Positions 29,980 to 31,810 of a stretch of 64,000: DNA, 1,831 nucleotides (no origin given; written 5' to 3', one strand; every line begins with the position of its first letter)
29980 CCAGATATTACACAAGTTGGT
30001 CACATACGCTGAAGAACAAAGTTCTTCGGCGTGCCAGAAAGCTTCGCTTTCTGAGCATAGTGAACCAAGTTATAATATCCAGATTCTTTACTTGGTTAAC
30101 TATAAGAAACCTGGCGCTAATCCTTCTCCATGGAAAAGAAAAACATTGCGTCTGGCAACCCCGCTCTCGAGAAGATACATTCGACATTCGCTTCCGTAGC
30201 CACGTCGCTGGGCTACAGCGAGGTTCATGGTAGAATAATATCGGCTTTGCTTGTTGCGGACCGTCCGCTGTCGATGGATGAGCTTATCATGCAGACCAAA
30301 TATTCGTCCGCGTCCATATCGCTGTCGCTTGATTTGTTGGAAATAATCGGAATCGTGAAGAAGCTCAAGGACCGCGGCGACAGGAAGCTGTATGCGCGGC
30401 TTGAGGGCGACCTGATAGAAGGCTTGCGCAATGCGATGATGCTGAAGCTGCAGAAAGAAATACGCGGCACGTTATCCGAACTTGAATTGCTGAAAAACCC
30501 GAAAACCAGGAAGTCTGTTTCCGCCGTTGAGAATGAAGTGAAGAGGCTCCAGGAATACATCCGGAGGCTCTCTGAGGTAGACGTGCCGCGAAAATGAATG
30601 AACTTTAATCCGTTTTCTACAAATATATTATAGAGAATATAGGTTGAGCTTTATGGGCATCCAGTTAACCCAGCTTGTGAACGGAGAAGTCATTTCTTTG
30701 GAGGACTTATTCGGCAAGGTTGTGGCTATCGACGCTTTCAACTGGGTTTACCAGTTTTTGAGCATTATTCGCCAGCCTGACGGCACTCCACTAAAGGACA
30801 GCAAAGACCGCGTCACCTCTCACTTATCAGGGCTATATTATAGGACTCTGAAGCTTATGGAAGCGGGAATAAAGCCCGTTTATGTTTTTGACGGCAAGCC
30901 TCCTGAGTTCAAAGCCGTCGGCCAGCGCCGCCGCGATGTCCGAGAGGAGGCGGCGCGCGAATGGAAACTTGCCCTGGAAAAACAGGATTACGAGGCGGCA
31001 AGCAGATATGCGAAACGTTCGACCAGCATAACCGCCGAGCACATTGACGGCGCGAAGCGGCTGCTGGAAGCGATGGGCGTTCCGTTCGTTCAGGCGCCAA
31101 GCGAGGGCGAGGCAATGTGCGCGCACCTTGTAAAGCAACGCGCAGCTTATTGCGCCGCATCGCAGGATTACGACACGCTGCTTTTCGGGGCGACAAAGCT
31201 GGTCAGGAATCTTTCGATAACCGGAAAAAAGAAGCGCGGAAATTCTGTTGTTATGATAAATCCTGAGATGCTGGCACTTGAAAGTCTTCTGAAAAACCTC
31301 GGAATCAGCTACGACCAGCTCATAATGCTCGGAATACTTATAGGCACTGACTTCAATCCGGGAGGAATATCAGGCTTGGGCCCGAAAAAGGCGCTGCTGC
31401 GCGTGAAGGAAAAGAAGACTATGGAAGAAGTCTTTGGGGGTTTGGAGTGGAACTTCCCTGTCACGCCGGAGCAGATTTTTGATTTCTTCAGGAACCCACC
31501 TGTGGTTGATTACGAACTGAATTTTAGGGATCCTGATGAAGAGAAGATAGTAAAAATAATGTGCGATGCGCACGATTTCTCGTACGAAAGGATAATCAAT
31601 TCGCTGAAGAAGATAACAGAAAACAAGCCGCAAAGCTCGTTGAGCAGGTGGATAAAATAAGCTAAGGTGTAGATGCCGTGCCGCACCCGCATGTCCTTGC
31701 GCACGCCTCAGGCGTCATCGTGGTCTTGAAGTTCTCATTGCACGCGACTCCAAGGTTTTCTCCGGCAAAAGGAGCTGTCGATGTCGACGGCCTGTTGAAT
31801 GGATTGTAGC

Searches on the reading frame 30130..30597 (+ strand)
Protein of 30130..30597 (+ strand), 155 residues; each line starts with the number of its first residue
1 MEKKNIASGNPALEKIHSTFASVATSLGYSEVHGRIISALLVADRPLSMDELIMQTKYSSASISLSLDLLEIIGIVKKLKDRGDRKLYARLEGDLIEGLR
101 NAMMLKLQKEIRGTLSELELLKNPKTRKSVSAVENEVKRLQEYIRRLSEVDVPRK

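Call 61: search_protein_families(library=pfam, proteins=[window:30130-30597:+], max_evalue=0.01)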
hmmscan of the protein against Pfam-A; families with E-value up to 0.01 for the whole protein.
window:30130-30597:+ (155 aa): 2 families
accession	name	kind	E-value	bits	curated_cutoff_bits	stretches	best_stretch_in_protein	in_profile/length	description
PF17782.7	DprA_WH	-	0.00036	21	22.9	1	30-79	11-58/61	DprA winged helix domain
PF12802.13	MarR_2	-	0.0015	19.1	27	1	32-86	6-60/61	MarR family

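Call 75: find_encoding_contigs(protein=window:30130-30597:+, flank=3000, max_places=10)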
Protein window:30130-30597:+ (155 aa): 17 contigs read that carry it; 10 places shown.
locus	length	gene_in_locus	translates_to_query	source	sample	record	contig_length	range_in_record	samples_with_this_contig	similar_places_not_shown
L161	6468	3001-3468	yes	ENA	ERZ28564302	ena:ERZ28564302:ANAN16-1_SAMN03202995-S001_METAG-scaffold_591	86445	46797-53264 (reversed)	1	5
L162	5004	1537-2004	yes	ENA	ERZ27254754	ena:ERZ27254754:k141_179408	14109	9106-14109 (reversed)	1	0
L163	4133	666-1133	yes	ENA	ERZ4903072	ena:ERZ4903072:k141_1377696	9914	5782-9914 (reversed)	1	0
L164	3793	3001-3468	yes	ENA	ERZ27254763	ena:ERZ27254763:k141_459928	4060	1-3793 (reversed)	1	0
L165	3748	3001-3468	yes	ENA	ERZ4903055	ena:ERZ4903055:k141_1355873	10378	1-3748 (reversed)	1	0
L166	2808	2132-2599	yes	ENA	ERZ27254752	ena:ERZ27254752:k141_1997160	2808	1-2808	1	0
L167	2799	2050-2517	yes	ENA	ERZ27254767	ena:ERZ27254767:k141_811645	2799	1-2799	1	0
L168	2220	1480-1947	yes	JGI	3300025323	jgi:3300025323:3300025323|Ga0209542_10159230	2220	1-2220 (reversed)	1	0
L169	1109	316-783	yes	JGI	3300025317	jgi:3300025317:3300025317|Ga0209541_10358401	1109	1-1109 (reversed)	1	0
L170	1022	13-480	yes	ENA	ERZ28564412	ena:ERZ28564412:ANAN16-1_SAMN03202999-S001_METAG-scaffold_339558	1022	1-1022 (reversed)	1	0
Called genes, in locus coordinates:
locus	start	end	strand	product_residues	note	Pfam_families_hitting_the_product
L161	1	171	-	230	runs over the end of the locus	PF13576:Pentapeptide_3 (faint), PF00805:Pentapeptide (faint), PF13599:Pentapeptide_4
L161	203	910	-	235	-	PF00535:Glycos_transf_2, PF10111:Glyco_tranf_2_2 (weak), PF13641:Glyco_tranf_2_3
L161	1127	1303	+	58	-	PF07754:Ribosomal_aS21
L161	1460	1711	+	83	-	PF00736:EF1_GNE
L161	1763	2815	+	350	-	PF00535:Glycos_transf_2, PF12804:NTP_transf_3 (weak), PF13641:Glyco_tranf_2_3, PF13506:Glyco_transf_21, PF13632:Glyco_trans_2_3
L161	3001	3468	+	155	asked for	-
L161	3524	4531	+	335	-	PF00752:XPG_N, PF00867:XPG_I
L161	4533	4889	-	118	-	-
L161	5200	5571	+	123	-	-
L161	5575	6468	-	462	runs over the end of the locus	-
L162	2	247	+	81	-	?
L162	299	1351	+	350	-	PF00535:Glycos_transf_2, PF12804:NTP_transf_3 (weak), PF13641:Glyco_tranf_2_3, PF13506:Glyco_transf_21, PF13632:Glyco_trans_2_3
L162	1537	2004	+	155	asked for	-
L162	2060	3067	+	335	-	PF00752:XPG_N, PF00867:XPG_I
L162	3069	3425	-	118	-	-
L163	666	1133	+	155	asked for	-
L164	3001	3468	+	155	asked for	-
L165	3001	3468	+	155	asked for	-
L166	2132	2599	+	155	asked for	-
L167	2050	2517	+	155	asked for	-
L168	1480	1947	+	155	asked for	-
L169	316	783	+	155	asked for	-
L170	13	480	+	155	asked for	-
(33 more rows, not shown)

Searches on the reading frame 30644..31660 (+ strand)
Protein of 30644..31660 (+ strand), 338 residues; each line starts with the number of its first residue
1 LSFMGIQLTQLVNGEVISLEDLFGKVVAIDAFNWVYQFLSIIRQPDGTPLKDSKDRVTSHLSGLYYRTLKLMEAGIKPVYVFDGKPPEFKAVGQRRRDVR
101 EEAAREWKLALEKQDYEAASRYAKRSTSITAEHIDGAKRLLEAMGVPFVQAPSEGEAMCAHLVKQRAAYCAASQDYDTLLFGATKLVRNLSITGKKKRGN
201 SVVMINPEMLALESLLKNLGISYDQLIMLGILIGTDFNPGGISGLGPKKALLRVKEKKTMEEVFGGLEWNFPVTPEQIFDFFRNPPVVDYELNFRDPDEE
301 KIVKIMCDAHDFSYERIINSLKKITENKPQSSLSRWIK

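Call 61: search_protein_families(library=pfam, proteins=[window:30644-31660:+], max_evalue=0.01)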
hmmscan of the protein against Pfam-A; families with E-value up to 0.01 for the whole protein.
window:30644-31660:+ (338 aa): 2 families
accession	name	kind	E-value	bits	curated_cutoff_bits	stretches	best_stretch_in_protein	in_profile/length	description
PF00867.23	XPG_I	-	3e-25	88.9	24.9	1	145-236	1-89/89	XPG I-region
PF00752.23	XPG_N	-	3.2e-20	72.9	22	1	17-101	19-98/101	XPG N-terminal domain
